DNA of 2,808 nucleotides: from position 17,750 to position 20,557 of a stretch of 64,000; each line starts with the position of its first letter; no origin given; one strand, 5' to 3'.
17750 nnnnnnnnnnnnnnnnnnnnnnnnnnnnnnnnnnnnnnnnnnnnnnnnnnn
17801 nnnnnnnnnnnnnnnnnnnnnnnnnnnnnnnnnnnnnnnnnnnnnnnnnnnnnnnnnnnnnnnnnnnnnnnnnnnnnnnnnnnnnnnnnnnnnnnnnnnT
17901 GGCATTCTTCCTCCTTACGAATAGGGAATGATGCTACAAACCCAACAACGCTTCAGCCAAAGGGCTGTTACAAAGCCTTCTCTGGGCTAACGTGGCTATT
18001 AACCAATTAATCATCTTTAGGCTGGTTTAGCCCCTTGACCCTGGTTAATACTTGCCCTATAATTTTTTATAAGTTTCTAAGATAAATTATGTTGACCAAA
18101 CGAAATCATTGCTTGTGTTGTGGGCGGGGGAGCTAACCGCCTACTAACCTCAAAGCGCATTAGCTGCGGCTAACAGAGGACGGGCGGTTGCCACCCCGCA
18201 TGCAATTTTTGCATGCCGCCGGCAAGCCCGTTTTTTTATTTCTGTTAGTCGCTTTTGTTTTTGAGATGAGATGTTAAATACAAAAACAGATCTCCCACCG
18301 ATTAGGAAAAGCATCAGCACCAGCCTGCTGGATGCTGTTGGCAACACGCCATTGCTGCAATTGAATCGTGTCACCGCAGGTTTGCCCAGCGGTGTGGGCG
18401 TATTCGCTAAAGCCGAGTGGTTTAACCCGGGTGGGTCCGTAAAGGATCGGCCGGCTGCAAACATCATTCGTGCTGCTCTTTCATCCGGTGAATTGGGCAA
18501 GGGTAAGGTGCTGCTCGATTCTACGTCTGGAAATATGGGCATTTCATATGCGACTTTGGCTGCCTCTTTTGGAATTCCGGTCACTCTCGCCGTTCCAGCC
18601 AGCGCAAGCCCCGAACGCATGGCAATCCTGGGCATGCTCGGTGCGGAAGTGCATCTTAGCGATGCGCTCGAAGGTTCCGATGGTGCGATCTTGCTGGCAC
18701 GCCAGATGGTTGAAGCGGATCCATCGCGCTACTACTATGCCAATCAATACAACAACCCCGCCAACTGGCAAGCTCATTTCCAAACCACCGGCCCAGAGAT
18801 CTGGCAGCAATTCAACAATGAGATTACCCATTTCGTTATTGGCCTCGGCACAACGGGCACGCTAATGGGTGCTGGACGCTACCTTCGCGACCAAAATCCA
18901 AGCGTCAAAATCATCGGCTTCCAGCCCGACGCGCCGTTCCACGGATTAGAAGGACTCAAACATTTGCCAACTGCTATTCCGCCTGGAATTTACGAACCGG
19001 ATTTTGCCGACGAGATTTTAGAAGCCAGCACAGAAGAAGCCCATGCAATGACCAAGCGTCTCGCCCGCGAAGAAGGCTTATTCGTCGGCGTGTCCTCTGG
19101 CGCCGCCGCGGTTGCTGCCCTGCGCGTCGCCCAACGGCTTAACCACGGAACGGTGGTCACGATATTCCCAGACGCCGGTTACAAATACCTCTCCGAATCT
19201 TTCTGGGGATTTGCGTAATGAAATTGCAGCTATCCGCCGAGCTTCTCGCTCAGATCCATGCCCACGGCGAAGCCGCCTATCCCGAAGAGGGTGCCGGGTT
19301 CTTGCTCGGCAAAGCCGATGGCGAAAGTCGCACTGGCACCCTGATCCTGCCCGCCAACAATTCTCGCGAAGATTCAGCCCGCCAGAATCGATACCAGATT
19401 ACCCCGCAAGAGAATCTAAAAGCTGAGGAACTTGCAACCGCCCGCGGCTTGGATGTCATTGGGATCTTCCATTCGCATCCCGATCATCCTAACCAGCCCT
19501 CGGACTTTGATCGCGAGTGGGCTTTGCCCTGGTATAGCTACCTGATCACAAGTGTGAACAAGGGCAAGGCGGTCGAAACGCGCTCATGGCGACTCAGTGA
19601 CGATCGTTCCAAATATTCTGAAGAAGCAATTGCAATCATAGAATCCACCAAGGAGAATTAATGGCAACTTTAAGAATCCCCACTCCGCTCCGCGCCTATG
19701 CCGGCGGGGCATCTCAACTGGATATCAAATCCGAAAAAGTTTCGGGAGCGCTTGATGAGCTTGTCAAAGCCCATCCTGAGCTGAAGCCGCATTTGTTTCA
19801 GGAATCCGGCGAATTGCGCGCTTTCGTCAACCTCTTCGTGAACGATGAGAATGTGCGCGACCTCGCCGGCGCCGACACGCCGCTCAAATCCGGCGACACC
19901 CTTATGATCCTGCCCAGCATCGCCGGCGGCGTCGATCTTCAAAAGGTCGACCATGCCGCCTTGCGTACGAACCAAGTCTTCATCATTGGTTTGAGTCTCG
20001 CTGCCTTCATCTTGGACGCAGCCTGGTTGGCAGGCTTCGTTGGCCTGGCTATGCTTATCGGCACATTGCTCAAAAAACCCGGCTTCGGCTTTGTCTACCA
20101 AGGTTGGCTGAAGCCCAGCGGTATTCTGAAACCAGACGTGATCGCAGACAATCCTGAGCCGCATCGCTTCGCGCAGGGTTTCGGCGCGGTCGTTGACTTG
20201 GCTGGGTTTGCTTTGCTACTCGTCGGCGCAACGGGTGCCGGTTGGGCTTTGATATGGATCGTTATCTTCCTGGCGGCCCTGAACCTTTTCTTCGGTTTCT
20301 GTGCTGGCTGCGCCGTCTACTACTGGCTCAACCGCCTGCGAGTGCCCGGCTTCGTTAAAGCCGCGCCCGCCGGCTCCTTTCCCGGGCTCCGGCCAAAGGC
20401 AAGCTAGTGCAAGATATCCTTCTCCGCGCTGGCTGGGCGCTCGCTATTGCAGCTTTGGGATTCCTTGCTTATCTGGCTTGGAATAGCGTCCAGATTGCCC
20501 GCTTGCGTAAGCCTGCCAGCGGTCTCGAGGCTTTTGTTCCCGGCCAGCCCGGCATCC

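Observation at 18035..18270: Cys-codon leader peptide inside a terminator/antiterminator, directly upstream of the cysteine-biosynthesis operon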

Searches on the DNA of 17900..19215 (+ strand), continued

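Call 56: search_with_rna_model(model_id=R1, sources=[L081, L082, L083, L084, L085, L086, L087, L088, L089, L090, L091, L092, L093, L094, L095, L096, L097, L098, L099, L100, L101, L102, L103, L104, L105, L106, L107, L108, L109, L110, L111, L112, L113, L114, L115, L116, L117, L118, L119, L120, L121, L122, L123, L124, L125, L126, L127, L128, L129, L130, L131, L132, L133, L134, L135, L136, L137, L138, L139, L140, L141, L142, L143, L144, L145, L146, L147, L148, L149, L150, L151, L152, L153, L154, L155, L156, L157, L158, L159, L160, L161, L162, L163, L164, L165, L166, L167, L168, L169, L170, L171, L172, L173, L174, L175, L176, L177, L178, L179, L180], make_alignment=true, max_evalue=0.01)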
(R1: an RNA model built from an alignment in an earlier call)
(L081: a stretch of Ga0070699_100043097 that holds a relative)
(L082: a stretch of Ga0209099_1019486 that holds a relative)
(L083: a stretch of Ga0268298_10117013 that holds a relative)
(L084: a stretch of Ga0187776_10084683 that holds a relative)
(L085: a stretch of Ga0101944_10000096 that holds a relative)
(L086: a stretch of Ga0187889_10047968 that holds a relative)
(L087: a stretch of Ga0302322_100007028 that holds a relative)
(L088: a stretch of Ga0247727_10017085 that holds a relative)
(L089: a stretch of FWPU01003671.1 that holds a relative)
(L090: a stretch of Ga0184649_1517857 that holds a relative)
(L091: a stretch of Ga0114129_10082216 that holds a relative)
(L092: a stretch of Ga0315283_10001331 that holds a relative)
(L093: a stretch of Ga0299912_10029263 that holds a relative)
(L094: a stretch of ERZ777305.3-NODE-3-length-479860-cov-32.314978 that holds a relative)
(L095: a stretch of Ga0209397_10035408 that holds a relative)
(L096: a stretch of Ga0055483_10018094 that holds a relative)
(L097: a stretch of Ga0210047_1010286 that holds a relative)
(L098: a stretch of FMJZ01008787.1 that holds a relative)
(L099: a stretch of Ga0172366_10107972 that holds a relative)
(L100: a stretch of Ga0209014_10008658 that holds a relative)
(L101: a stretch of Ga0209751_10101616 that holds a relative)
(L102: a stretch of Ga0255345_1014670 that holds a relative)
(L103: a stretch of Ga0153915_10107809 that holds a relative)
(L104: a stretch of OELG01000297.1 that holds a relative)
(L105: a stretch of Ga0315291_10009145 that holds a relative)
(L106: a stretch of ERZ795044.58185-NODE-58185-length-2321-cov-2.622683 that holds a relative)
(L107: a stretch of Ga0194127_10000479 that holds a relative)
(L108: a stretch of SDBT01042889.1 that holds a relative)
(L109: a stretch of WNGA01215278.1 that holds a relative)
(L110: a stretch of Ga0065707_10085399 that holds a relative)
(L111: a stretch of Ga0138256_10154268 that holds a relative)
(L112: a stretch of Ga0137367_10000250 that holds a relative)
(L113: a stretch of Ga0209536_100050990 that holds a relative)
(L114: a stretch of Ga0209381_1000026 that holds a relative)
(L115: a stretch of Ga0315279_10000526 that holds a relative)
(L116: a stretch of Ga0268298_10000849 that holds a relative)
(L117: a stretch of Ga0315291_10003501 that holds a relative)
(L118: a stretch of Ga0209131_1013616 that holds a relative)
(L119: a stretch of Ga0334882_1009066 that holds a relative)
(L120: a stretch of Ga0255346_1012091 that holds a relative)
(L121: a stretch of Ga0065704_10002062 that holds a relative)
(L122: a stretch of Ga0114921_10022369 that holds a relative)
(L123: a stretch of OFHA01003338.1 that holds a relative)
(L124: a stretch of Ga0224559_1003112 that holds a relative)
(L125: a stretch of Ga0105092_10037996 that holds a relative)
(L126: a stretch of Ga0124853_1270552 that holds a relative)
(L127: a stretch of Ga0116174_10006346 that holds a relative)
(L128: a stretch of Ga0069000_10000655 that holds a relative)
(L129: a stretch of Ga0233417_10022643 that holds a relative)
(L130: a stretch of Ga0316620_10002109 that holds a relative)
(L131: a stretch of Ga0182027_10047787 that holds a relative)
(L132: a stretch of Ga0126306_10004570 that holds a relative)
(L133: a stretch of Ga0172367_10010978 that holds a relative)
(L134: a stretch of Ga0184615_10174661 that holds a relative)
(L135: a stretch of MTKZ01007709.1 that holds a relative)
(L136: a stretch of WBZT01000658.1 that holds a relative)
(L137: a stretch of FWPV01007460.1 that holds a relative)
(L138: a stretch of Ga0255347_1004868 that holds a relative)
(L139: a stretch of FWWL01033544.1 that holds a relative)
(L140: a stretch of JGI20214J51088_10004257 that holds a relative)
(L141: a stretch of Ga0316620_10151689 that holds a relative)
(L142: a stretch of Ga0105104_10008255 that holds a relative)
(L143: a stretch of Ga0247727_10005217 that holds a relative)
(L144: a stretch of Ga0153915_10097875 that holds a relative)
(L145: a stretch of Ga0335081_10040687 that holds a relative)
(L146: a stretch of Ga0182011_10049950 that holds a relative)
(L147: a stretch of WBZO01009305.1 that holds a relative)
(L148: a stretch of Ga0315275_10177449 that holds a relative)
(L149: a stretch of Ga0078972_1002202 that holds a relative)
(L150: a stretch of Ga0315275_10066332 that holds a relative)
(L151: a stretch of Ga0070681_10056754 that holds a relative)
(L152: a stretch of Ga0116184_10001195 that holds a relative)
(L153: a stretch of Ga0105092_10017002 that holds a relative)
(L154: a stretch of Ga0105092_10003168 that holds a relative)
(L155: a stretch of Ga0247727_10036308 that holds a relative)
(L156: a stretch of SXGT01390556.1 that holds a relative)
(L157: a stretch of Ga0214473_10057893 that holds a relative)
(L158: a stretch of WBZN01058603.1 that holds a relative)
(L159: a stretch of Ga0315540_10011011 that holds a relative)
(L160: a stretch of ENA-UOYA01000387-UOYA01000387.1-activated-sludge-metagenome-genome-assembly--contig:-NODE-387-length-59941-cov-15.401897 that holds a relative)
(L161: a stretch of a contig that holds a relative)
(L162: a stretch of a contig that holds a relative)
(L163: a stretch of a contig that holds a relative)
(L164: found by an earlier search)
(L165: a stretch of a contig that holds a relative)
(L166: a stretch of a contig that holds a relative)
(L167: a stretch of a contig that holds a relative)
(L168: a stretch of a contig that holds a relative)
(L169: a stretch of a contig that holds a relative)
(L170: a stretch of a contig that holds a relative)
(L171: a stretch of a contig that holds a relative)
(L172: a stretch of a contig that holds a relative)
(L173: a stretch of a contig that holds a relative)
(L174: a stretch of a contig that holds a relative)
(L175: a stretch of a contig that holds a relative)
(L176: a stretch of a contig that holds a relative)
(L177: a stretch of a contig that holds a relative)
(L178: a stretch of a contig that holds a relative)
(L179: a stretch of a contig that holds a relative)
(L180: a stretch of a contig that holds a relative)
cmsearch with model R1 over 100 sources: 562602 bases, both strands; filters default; matches with E-value up to 0.01: 94.
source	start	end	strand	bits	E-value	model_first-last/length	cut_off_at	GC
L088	10256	10349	+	93.5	5.7e-21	1-95/95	no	0.54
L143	1300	1394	+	93.1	7.2e-21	1-95/95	no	0.57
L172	785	877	+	91.2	2.2e-20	1-95/95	no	0.62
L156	4045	4138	-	90.2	4e-20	1-95/95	no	0.61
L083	334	424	-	90.1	4.3e-20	1-95/95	no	0.56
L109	130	219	-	89.7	5.4e-20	1-95/95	no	0.59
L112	6290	6379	+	89.7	5.4e-20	1-95/95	no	0.59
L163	3585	3674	-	88.2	1.3e-19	1-95/95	no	0.61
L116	898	990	+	87.1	2.5e-19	1-95/95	no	0.63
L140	19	109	+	85.7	5.5e-19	1-95/95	no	0.64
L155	3941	4031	-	84.8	9.3e-19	1-95/95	no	0.59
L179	534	626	-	84.5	1.1e-18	1-95/95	no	0.62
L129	1658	1749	-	84.3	1.2e-18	1-95/95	no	0.62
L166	1000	1095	+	81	8.4e-18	1-95/95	no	0.54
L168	1354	1443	+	76.9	9e-17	1-95/95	no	0.56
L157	2356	2447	+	76.9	9.2e-17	1-95/95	no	0.6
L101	889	975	-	76.7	9.9e-17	1-95/95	no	0.66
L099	1568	1659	+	76.7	1e-16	1-95/95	no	0.58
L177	1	92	-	75.9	1.6e-16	1-94/95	3'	0.63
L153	3747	3827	+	74.5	3.7e-16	1-86/95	3'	0.59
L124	5763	5850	+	72.8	1e-15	1-95/95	no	0.55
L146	1196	1283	-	72.8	1e-15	1-95/95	no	0.55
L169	768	857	-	72.1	1.5e-15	1-95/95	no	0.6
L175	319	411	+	72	1.6e-15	1-95/95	no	0.54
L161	729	824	+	71.5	2.1e-15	1-95/95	no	0.62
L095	1397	1489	-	71.4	2.2e-15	1-95/95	no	0.61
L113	2524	2615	+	71.3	2.4e-15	1-95/95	no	0.55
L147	3600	3692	-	71.1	2.7e-15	1-95/95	no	0.53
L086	862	948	-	71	2.8e-15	1-95/95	no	0.55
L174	1809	1905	+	71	2.9e-15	1-95/95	no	0.57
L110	4564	4658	+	70.5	3.7e-15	1-95/95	no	0.65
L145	5197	5285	-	68.6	1.2e-14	1-95/95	no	0.58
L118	2400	2497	+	68.1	1.5e-14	1-95/95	no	0.59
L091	227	325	-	67.4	2.2e-14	1-95/95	no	0.54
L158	1552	1648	-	67.2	2.6e-14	1-95/95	no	0.56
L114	9500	9591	-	67.1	2.8e-14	1-95/95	no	0.63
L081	3060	3157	+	65.8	5.9e-14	1-95/95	no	0.59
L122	337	426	+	65.6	6.5e-14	1-95/95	no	0.56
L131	3783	3871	+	65.5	6.7e-14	1-95/95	no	0.52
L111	528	625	-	65.3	7.7e-14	1-95/95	no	0.6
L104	5773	5870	+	64.7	1.1e-13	1-95/95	no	0.61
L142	4440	4537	-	63.4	2.3e-13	1-95/95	no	0.62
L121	2874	2973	+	62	5.2e-13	1-95/95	no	0.57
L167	1285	1388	+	61.1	8.7e-13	1-95/95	no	0.56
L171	6927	7025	-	61.1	8.8e-13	1-95/95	no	0.53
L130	82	186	+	60.8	1.1e-12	1-95/95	no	0.54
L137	374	466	-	58.3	4.5e-12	1-95/95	no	0.67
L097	371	526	-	57.9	5.6e-12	1-95/95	no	0.53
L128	2169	2257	-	57.7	6.3e-12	1-95/95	no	0.58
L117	2179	2280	+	57.7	6.6e-12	1-95/95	no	0.54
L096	1012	1114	+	55.7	2.1e-11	1-95/95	no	0.53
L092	3004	3107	+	54.5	4.2e-11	1-95/95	no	0.48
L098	8097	8189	+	53.9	6e-11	1-95/95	no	0.6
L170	5406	5527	+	53.4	7.7e-11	1-95/95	no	0.57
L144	549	654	+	52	1.8e-10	1-95/95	no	0.58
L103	755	860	+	51.7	2.1e-10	1-95/95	no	0.6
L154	6188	6303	-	51.7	2.2e-10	1-95/95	no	0.58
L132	1863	1979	-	51.6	2.2e-10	1-95/95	no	0.59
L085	602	696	+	51.6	2.2e-10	1-95/95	no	0.56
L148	1896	1993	-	48.8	1.1e-09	1-95/95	no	0.59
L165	703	812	-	47.2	2.8e-09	1-95/95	no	0.56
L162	10022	10126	-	46.3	4.9e-09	1-95/95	no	0.57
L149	3470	3571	-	45.3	8.7e-09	1-95/95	no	0.56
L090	1131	1231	-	45.1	9.7e-09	1-95/95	no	0.62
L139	2820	2920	-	43.6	2.4e-08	1-95/95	no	0.59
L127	910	1001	+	42.4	4.6e-08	1-95/95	no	0.61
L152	4547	4638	+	42.4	4.6e-08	1-95/95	no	0.61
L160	2594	2685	-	42.4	4.6e-08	1-95/95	no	0.61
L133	4863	4956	-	42.2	5.2e-08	1-95/95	no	0.56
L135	1806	1897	-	42.1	5.7e-08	1-95/95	no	0.59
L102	4796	4888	+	41.3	8.7e-08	1-95/95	no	0.57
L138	3911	4003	-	41.3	8.7e-08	1-95/95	no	0.57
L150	2181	2291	-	41.3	8.9e-08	1-95/95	no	0.56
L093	2845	2945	+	41.3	9.1e-08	1-95/95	no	0.64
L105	11371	11468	+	41.1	1e-07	1-95/95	no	0.55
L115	3101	3199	+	41.1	1e-07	1-95/95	no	0.64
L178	3017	3110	+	40.1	1.7e-07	1-95/95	no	0.56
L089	9838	9949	+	39.4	2.7e-07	1-95/95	no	0.63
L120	1200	1291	+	37.9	6.3e-07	1-95/95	no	0.58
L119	4133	4231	-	37.9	6.4e-07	1-95/95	no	0.6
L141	1712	1810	-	37.2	9.6e-07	1-95/95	no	0.65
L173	1075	1185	-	36.1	1.8e-06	1-95/95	no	0.54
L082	2524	2614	-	35.3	2.9e-06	1-95/95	no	0.65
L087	5091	5184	+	34.2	5.6e-06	1-95/95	no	0.59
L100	1033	1135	+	33.8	7e-06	1-95/95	no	0.52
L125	2267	2362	+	33.4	8.8e-06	1-95/95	no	0.58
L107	4656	4749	+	32.5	1.5e-05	1-95/95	no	0.57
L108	1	41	-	31.8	2.2e-05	1-41/95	3'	0.54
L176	994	1090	-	31.7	2.4e-05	1-95/95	no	0.63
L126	2288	2401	-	28.1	0.00019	1-95/95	no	0.61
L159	338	423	-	24.5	0.0016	1-95/95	no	0.55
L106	237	276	-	23.7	0.0025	1-95/95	no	0.68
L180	649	763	-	22.9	0.0041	1-95/95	no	0.67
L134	1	88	-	22.2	0.0061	1-90/95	3'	0.59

Alignment A5: 94 matches aligned to the model, 197 columns, each read 5' to 3' on its own strand. Consensus structure (alignment columns), stored with it:
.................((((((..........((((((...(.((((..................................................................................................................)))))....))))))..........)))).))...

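Call 68: search_rna_families(sources=[L005, L012, L015, L016, L019, L024, L025, L028, L029, L031, L047, L053, L059, L080, L038, L008], threshold=gathering)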
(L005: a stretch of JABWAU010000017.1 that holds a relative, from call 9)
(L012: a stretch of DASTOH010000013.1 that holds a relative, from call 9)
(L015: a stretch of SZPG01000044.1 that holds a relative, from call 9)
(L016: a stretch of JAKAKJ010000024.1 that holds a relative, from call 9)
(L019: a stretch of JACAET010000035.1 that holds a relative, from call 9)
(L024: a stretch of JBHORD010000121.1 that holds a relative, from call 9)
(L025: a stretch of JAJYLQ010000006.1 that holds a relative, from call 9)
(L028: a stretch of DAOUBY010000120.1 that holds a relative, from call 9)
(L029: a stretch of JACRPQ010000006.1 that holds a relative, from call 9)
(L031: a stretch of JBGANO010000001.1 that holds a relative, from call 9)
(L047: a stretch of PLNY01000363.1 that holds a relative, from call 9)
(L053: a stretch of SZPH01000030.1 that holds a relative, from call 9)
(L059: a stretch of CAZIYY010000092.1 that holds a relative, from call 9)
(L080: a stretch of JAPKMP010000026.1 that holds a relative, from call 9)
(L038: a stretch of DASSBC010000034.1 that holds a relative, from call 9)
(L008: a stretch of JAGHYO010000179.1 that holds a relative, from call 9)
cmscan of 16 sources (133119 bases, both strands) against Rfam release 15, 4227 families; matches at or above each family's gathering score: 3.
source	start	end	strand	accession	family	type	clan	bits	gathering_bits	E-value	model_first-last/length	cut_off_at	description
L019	3018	3089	-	RF00005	tRNA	Gene; tRNA;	CL00001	74.7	29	3.3e-14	1-71/71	no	tRNA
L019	3116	3188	-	RF00005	tRNA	Gene; tRNA;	CL00001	71.1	29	3.3e-13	1-71/71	no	tRNA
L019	2932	3003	-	RF00005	tRNA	Gene; tRNA;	CL00001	68.9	29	1.3e-12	1-71/71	no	tRNA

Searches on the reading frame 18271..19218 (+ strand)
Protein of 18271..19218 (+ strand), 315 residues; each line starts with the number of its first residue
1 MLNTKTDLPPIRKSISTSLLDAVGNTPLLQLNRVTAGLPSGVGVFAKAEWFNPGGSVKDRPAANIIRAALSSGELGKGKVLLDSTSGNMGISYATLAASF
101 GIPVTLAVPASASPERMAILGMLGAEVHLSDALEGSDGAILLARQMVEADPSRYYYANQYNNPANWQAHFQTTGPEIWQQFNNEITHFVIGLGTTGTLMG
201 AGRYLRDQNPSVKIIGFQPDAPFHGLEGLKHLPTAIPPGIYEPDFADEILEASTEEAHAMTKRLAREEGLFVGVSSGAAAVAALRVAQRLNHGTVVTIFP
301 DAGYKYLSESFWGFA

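Call 7: search_protein_families(library=pfam, proteins=[window:18271-19218:+])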
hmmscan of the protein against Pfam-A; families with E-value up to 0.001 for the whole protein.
window:18271-19218:+ (315 aa): 1 family
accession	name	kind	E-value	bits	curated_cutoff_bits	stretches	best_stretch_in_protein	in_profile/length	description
PF00291.31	PALP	-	1e-70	238.8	35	1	20-301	2-295/295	Pyridoxal-phosphate dependent enzyme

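Call 9: find_related_loci(query=window:18271-19215:+, collection=genome_contigs, flank=4000)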
Query window:18271-19215:+ (315 aa) in genome_contigs; peptide patterns used: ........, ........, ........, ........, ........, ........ (x = any residue, [..] = any of these).
600 stretches matched a pattern (row limit reached: there are more); 508 encode a relative of the query (tblastn E <= 1e-3); the best 80 are kept; 80 distinct loci.
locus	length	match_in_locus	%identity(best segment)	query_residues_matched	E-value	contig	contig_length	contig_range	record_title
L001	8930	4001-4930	71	4-312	1e-145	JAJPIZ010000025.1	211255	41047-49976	MAG: Anaerolineae bacterium isolate Centralia_MAG_396 k107_26892689, whole genome shotgun sequence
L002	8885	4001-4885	71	19-312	2e-141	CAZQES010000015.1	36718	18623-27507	MAG TPA_asm: uncultured Anaerolinea sp. isolate SRP287051_co2_9 genome assembly, contig: NODE_2447_length_36718_cov_7.27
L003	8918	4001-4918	70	8-312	1e-139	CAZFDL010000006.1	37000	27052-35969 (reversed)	MAG TPA_asm: uncultured Anaerolinea sp. isolate SRP287453_co1_167 genome assembly, contig: NODE_1788_length_37000_cov_11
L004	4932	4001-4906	70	13-312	3e-138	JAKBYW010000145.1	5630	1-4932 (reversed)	MAG: Chloroflexi bacterium isolate WY3.bin148 NODE_29410_length_5630_cov_1.618390, whole genome shotgun sequence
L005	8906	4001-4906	72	13-312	3e-137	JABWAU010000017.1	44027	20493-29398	MAG: Anaerolineales bacterium isolate MAG_12 scaffold_687, whole genome shotgun sequence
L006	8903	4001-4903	68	13-312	4e-137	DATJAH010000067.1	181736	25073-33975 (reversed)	MAG TPA_asm: Anaerolineales bacterium isolate SMAG_U15322 k141_3532345, whole genome shotgun sequence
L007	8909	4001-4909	67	11-312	1e-135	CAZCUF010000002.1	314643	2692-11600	MAG TPA_asm: uncultured Anaerolineaceae bacterium isolate SRP263991_co5_211 genome assembly, contig: NODE_27_length_3146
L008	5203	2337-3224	66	16-312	5e-136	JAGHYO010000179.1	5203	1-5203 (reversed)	MAG: Thermoflexus sp. isolate 629H.11 NODE_2534_length_5203_cov_19.087995, whole genome shotgun sequence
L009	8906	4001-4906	67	15-314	5e-135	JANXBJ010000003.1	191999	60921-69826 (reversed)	MAG: Anaerolineales bacterium isolate SKYB29 NODE_3_length_191999_cov_8.098623, whole genome shotgun sequence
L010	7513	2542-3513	67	5-312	6e-135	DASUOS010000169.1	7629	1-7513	MAG TPA_asm: Anaerolineales bacterium isolate SMAG_U1634 k141_423413, whole genome shotgun sequence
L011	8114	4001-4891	67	17-312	2e-134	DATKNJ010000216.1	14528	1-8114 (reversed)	MAG TPA_asm: Anaerolineales bacterium isolate SMAG_U14734 k141_2125408, whole genome shotgun sequence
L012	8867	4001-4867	73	23-311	2e-134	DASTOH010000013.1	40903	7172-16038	MAG TPA_asm: Anaerolineales bacterium isolate SMAG_U2165 k141_499116, whole genome shotgun sequence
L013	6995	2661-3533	71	23-312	7e-134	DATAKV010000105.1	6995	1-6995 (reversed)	MAG TPA_asm: Anaerolineales bacterium isolate SMAG_U6947 k141_271978, whole genome shotgun sequence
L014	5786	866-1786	69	6-312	1e-133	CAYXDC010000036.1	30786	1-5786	MAG TPA_asm: uncultured Anaerolineaceae bacterium isolate binchicken_co259_227 genome assembly, contig: NODE_621_length_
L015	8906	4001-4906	72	16-312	1e-133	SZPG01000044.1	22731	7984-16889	Chloroflexi bacterium CFX6 ZYPT4scaffold_1083, whole genome shotgun sequence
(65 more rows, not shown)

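Call 63: search_protein_families(library=ncbifam, proteins=[window:18271-19218:+], max_evalue=0.00001)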
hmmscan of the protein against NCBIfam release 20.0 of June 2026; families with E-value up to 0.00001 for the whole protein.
window:18271-19218:+ (315 aa): 32 families (the best 25 are shown)
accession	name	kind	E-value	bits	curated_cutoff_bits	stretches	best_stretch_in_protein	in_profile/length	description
TIGR01138.1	cysM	equivalog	4.1e-101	338.3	394.2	1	19-310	2-288/290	cysteine synthase B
TIGR01136.1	cysKM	subfamily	6.2e-96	321.3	344.15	1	21-311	3-298/299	cysteine synthase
NF008735.0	PRK11761.1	equivalog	4.5e-85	285.5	413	1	17-311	4-293/296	cysteine synthase CysM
TIGR01139.1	cysK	equivalog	5.1e-78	262.3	350.95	1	21-311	3-297/298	cysteine synthase A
NF007989.0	PRK10717.1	equivalog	1.7e-69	234.4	387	2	14-220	3-213/334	cysteine synthase A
TIGR01137.1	cysta_beta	equivalog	8.1e-66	222.5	510.25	1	17-310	3-309/457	cystathionine beta-synthase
TIGR03945.1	PLP_SbnA_fam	equivalog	2e-62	211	349.95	1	20-308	2-296/304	2,3-diaminopropionate biosynthesis protein SbnA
NF053679.1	CysteaSynCapA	equivalog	1.5e-58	198.1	600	1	14-309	5-317/329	cysteate synthase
NF005292.0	PRK06815.1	equivalog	1.7e-17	63.4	371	1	17-220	13-205/320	threonine/serine dehydratase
NF004170.0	PRK05638.1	equivalog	6.1e-16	58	421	1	8-198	53-225/442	threonine synthase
NF052478.1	CystDsulMYC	equivalog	9.1e-15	54.8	600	1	40-308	35-322/354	L-cysteine desulfhydrase Cds1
NF006094.0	PRK08246.1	subfamily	1.3e-11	44.5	331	1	19-219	17-200/310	serine/threonine dehydratase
NF005035.0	PRK06450.1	equivalog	2.3e-11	43.1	301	1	44-199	67-209/338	threonine synthase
TIGR01127.1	ilvA_1Cterm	equivalog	2.4e-11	43.3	378.75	1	41-220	14-184/380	threonine ammonia-lyase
NF004996.0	PRK06381.1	equivalog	4.3e-11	42.4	266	1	22-201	12-183/319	threonine synthase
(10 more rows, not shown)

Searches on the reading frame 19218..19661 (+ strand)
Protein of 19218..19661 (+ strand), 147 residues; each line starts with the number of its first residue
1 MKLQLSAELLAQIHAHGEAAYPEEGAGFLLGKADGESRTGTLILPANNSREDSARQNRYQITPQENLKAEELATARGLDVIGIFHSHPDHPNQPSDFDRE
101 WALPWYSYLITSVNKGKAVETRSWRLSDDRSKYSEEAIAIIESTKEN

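Call 7: search_protein_families(library=pfam, proteins=[window:19218-19661:+])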
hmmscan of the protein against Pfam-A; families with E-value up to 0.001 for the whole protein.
window:19218-19661:+ (147 aa): 2 families
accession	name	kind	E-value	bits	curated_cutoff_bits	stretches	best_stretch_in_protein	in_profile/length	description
PF14464.11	Prok-JAB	-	2.3e-24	85.9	25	1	7-126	2-113/114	Prokaryotic homologs of the JAB domain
PF01398.27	JAB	-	3.7e-05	24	22.5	1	3-97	6-103/117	JAB1/Mov34/MPN/PAD-1 ubiquitin protease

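Call 63: search_protein_families(library=ncbifam, proteins=[window:19218-19661:+], max_evalue=0.00001)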
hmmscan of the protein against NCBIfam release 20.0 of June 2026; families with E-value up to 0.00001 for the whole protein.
window:19218-19661:+ (147 aa): 2 families
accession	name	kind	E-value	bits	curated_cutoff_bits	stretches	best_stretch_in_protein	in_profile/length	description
NF041370.1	desamp_Halo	equivalog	5.5e-18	65.1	130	1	5-130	3-125/133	desampylase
NF058523.1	6A-MBL_cap2_3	equivalog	5.5e-08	31.8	320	1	2-100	544-645/665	anti-phage 6A-MBL system cap2_3 protein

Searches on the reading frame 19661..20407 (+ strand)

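Call 7: search_protein_families(library=pfam, proteins=[window:19661-20407:+])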
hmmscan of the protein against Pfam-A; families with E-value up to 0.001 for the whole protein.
window:19661-20407:+ (248 aa): 2 families
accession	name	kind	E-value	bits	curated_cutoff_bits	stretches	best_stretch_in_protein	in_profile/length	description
PF14340.12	DUF4395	-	5.2e-27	95.2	24.5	1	96-225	1-130/130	Domain of unknown function (DUF4395)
PF02597.26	ThiS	-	3.1e-10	40.9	22.5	1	5-90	2-76/76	ThiS family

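Call 63: search_protein_families(library=ncbifam, proteins=[window:19661-20407:+], max_evalue=0.00001)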
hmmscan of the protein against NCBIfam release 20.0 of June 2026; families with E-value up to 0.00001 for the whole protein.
window:19661-20407:+ (248 aa): 2 families
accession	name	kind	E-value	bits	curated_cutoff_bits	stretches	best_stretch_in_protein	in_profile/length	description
NF041918.1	SAMP1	equivalog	1.9e-15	57.1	60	1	11-90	10-91/91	ubiquitin-like small modifier protein 1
TIGR01687.1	moaD_arch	subfamily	6.5e-11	42.6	49.5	1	19-90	19-88/88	MoaD family protein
